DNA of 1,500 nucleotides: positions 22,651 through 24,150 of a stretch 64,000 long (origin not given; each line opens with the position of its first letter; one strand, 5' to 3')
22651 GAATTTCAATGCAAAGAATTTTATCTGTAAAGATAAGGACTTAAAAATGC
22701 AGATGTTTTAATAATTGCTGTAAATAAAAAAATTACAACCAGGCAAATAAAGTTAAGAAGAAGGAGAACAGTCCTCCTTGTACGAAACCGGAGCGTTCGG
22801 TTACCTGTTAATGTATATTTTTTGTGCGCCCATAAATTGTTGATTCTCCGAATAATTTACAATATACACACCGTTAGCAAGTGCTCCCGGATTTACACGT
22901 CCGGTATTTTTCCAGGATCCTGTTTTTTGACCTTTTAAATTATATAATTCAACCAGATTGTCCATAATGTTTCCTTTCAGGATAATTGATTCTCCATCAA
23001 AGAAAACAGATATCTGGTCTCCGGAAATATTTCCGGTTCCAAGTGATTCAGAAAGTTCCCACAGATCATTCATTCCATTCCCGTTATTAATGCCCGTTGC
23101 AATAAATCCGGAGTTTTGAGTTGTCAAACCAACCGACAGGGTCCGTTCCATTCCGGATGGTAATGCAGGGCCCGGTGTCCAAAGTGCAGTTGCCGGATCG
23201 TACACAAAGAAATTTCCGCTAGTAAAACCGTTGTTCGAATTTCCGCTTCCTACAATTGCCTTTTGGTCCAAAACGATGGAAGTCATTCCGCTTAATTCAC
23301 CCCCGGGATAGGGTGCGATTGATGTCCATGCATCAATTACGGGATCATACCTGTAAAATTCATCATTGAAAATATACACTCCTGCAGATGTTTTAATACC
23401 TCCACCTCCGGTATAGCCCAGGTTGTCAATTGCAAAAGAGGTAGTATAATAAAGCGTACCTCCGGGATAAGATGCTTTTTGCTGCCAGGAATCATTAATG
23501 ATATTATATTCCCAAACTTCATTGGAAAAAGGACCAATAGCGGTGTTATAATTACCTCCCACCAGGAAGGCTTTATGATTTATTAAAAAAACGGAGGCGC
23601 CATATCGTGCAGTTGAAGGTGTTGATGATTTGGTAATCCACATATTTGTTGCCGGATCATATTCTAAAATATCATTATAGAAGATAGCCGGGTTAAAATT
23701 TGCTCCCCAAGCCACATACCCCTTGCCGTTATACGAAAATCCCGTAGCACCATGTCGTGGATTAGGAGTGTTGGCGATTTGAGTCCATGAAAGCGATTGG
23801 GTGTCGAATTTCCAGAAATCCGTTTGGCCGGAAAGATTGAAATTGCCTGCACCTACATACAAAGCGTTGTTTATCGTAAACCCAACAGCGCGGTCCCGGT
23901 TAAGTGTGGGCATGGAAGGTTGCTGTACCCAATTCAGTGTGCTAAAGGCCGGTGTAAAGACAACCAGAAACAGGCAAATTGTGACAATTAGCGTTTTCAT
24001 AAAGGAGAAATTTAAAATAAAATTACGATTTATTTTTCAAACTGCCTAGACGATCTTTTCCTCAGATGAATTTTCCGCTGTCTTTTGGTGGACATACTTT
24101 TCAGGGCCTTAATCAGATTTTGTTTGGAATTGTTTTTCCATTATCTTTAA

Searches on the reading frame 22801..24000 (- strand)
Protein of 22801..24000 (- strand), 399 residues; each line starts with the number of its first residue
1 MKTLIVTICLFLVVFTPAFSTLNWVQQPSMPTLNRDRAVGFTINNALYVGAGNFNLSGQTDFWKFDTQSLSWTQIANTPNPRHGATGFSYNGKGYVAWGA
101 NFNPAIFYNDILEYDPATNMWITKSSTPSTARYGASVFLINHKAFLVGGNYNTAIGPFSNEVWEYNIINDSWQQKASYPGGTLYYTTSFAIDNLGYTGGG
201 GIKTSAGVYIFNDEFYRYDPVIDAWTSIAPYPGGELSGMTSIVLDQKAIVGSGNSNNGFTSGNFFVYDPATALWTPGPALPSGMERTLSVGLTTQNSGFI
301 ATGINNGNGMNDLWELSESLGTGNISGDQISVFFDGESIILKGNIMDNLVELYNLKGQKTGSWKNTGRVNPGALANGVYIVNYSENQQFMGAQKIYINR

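Call 21: search_protein_families(library=pfam, proteins=[window:22801-24000:-], max_evalue=0.0001)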
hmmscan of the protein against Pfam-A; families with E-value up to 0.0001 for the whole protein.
window:22801-24000:- (399 aa): 9 families
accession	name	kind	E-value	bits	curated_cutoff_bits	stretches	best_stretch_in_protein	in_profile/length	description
PF13415.12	Kelch_3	-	9.9e-23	80.2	22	1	44-89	1-47/48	Galactose oxidase, central domain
PF24981.1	Beta-prop_ATRN-LZTR1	-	3.8e-21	76.1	50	1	95-177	2-84/289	Attractin/LZTR1 beta-propeller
PF24681.1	Kelch_KLHDC2_KLHL20_DRC7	-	3.8e-21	75.9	50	2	20-149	87-221/221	KLHDC2/KLHL20/DRC7 Kelch-repeats domain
PF13964.12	Kelch_6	-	1e-18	67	25.3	0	132-179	2-47/50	Kelch motif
PF24996.1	NANM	-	2.7e-14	53.2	45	2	37-152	10-127/350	N-acetylneuraminate epimerase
PF01344.31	Kelch_1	-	4.1e-14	52.2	20.1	0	131-176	1-43/46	Kelch motif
PF07646.21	Kelch_2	-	1.2e-09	38.1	21.3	0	237-281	3-48/48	Kelch motif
PF13418.12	Kelch_4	-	1.4e-07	31.8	21.6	0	43-79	10-48/49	Galactose oxidase, central domain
PF25210.1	Kelch_FKB95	-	3e-07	30.8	70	1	25-185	24-185/268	FKB95, Kelch-repeats domain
